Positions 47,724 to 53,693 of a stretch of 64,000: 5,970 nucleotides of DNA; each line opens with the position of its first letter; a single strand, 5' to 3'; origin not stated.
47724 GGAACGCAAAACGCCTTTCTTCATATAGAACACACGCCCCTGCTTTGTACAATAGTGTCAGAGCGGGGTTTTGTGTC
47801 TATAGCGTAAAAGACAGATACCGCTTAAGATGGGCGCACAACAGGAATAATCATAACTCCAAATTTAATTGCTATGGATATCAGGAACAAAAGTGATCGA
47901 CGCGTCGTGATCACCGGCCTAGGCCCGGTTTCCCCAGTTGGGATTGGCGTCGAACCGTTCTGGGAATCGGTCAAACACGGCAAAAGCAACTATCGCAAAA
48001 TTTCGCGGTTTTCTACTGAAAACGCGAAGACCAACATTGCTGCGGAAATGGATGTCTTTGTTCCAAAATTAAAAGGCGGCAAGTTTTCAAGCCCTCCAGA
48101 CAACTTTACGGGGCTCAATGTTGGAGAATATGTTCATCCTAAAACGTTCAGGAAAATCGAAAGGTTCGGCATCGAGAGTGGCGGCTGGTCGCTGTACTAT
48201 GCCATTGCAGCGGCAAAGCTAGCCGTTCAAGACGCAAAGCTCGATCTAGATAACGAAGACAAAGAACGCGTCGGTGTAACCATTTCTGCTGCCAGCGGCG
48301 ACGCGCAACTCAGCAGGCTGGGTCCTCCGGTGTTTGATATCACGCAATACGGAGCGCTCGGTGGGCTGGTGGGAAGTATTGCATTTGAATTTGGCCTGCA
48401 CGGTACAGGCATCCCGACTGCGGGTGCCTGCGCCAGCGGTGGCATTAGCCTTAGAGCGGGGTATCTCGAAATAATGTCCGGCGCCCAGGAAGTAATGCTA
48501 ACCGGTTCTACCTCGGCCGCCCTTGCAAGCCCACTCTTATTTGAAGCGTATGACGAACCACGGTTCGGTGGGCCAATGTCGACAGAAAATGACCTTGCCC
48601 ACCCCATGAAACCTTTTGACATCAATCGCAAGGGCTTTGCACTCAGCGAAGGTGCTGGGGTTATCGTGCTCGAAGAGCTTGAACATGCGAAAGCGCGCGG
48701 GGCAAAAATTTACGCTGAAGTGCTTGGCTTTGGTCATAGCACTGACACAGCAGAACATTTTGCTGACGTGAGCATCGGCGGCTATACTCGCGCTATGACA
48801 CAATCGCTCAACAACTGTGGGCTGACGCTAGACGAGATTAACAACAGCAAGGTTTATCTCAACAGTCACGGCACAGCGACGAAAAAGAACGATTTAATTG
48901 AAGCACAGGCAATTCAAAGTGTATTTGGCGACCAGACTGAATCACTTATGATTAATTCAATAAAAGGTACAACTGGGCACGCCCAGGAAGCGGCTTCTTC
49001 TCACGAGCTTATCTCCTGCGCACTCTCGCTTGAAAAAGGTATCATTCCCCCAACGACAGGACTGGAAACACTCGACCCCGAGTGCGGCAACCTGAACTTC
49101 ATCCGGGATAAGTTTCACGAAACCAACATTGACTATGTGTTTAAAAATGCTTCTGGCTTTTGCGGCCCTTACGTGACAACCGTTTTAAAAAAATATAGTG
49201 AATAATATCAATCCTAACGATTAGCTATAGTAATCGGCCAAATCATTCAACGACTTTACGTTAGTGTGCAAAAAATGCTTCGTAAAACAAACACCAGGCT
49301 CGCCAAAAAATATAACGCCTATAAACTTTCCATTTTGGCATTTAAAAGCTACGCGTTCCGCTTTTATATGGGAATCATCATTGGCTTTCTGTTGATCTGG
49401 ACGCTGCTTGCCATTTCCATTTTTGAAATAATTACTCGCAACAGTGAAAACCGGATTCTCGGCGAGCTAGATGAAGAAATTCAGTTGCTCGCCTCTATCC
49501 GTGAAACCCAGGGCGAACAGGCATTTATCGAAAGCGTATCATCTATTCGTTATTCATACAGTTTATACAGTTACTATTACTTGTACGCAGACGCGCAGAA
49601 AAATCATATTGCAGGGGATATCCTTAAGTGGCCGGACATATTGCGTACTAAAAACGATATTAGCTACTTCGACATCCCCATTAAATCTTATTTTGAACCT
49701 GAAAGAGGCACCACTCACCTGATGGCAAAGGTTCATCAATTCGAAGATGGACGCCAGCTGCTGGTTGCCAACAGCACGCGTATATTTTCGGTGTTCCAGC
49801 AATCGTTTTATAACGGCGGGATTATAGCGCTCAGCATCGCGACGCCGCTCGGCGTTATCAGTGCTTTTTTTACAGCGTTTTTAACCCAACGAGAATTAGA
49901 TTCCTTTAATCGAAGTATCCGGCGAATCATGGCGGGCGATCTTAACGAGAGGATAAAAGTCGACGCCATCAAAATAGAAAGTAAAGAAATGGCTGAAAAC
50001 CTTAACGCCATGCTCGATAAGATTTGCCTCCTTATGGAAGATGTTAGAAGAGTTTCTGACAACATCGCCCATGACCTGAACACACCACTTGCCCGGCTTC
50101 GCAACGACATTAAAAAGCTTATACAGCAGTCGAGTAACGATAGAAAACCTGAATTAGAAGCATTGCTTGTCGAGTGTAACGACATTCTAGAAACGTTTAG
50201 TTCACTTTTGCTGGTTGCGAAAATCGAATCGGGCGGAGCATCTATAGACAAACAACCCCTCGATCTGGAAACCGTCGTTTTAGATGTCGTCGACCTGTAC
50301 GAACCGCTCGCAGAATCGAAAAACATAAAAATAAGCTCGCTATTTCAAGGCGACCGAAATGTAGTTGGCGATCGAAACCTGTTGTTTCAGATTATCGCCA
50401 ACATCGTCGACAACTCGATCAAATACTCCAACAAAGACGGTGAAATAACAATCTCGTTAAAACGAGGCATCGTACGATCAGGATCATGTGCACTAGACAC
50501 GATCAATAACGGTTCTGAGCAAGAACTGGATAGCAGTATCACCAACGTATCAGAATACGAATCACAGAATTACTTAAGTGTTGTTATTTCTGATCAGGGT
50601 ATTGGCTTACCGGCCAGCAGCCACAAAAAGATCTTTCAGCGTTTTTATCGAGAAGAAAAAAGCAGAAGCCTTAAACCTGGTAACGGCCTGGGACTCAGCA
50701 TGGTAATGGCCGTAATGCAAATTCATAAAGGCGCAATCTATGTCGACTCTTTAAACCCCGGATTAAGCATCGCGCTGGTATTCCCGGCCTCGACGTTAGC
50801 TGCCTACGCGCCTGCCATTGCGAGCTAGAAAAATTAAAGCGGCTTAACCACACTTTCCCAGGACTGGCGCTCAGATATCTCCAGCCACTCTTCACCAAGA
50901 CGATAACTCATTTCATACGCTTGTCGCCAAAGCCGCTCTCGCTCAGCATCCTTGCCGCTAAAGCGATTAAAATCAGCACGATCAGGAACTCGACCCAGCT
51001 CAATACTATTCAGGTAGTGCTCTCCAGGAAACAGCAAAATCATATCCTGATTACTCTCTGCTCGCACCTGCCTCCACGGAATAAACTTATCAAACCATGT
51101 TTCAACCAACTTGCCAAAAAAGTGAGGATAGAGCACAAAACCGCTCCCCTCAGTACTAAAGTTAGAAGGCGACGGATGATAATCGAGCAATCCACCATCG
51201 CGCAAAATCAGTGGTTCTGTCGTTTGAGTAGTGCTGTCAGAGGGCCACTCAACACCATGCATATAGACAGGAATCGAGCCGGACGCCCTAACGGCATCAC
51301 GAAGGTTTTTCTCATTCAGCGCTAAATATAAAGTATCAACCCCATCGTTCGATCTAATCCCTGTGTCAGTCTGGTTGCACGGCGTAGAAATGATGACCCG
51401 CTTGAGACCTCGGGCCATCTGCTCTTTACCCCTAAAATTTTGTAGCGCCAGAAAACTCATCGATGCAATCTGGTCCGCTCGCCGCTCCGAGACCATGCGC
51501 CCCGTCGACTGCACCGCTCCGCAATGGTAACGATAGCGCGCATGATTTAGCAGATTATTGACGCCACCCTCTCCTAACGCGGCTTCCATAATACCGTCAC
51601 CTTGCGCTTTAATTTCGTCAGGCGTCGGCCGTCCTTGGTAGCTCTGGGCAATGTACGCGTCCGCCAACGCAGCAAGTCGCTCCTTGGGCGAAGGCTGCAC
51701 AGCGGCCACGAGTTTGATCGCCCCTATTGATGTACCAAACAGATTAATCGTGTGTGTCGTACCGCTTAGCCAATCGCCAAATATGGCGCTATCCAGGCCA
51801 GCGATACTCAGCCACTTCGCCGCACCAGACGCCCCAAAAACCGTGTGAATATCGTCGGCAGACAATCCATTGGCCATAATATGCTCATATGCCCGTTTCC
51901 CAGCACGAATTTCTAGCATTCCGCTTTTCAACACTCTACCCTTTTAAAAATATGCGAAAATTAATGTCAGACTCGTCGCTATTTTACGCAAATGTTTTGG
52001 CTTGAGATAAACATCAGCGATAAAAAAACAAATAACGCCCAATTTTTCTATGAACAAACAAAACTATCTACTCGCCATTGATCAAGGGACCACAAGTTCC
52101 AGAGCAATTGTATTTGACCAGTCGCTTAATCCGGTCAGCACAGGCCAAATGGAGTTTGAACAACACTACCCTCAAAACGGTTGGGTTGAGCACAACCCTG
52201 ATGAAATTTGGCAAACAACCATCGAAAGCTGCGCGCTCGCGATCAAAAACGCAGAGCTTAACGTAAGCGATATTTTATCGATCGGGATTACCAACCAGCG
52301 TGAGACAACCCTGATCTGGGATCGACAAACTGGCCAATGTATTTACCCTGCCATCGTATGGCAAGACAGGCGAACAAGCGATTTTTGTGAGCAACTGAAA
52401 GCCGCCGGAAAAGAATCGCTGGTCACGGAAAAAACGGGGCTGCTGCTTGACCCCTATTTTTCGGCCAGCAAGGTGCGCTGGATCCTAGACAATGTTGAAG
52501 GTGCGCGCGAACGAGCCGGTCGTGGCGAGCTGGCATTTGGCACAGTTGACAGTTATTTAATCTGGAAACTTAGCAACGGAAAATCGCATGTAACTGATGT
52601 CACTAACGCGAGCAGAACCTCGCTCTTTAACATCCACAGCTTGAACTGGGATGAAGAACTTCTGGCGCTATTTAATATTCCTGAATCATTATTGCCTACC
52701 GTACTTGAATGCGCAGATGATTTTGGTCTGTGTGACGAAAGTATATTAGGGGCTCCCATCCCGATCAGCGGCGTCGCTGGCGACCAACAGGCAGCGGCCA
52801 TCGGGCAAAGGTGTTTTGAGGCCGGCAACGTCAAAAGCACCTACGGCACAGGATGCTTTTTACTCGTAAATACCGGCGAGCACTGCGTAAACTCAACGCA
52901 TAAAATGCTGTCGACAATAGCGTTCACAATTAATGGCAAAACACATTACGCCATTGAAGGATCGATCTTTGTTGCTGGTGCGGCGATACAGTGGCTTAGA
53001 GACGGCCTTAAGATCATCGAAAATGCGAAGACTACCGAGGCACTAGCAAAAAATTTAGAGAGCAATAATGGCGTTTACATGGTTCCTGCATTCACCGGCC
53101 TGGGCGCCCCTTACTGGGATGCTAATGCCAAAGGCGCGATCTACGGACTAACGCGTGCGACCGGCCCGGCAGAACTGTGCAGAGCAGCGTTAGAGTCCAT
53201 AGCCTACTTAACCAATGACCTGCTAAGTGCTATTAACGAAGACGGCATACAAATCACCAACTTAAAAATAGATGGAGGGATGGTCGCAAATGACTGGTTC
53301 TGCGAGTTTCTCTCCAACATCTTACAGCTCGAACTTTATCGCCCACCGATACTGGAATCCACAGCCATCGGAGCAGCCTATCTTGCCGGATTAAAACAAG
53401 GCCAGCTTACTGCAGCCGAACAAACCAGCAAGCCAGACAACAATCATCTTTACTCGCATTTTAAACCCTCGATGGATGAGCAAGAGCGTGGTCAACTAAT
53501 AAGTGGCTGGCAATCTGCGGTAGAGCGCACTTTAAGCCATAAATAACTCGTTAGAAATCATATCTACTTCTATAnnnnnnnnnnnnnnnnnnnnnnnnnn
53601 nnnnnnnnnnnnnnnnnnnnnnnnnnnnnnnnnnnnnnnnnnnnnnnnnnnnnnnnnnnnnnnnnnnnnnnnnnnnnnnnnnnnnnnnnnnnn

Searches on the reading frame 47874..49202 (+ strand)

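Call 70: search_protein_families(library=pfam, proteins=[window:47874-49202:+], max_evalue=0.00001)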
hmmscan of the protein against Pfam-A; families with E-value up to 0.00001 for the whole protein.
window:47874-49202:+ (443 aa): 2 families
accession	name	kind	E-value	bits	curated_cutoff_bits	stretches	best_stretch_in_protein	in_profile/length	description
PF00109.32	ketoacyl-synt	-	2.5e-26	93.2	20.8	1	9-272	2-252/252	Beta-ketoacyl synthase, N-terminal domain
PF02801.28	Ketoacyl-synt_C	-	7.7e-25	87.7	20.8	1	280-397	1-118/119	Beta-ketoacyl synthase, C-terminal domain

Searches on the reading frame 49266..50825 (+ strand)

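Call 70: search_protein_families(library=pfam, proteins=[window:49266-50825:+], max_evalue=0.00001)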
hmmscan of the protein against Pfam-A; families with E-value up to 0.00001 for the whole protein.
window:49266-50825:+ (520 aa): 2 families
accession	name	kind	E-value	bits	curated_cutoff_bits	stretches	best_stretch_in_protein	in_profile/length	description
PF02518.31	HATPase_c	-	3.2e-20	73.1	26.4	1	368-507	1-108/111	Histidine kinase-, DNA gyrase B-, and HSP90-like ATPase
PF00512.31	HisKA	-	6.2e-07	29.8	26.9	1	261-323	3-66/66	His Kinase A (phospho-acceptor) domain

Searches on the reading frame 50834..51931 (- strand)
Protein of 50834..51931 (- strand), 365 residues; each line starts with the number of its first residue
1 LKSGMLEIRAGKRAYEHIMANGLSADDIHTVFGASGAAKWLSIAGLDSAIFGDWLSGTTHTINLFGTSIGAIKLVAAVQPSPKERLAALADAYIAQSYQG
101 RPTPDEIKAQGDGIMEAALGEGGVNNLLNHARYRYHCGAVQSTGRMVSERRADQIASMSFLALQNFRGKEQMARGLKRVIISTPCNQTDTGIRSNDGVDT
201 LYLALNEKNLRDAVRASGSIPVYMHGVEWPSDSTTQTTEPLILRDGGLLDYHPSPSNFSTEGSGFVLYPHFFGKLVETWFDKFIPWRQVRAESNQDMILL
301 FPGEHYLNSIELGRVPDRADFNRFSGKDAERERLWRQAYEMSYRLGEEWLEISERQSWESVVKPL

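Call 19: search_protein_families(library=pfam, proteins=[window:50834-51931:-], max_evalue=0.001)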
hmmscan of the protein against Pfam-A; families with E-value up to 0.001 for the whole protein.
window:50834-51931:- (365 aa): 1 family
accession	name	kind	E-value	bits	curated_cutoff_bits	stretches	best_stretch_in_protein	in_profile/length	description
PF01734.28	Patatin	-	4.9e-08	33.8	27.7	1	65-251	32-184/191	Patatin-like phospholipase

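Call 36: search_protein_families(library=ncbifam, proteins=[window:50834-51931:-], max_evalue=0.00001)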
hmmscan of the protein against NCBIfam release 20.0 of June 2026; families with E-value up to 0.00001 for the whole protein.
window:50834-51931:- (365 aa): 0 families

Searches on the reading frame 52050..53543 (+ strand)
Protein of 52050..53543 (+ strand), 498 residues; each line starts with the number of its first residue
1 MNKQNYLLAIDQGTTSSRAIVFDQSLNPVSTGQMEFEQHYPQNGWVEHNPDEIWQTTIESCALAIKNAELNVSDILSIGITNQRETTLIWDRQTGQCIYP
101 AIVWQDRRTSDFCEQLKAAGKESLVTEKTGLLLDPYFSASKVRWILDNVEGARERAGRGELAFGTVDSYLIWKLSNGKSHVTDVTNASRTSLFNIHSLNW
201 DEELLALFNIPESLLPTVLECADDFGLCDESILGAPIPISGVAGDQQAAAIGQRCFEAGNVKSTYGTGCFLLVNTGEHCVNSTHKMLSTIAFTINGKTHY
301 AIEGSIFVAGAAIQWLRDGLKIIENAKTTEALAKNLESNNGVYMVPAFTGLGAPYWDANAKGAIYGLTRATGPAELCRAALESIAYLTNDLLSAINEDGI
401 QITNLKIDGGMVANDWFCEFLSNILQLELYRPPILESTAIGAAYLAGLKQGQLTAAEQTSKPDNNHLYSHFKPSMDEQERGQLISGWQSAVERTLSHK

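Call 19: search_protein_families(library=pfam, proteins=[window:52050-53543:+], max_evalue=0.001)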
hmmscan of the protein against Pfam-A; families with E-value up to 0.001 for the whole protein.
window:52050-53543:+ (498 aa): 3 families
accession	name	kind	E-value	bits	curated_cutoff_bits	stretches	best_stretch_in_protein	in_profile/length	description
PF00370.27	FGGY_N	-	2.4e-77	260.3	28.8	1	6-252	1-245/245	FGGY family of carbohydrate kinases, N-terminal domain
PF02782.22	FGGY_C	-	1.5e-38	133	27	1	263-447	3-195/198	FGGY family of carbohydrate kinases, C-terminal domain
PF21546.3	FGGY_C_2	-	0.00016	21.9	27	1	306-447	49-186/191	Carbohydrate kinase FGGY, C-terminal domain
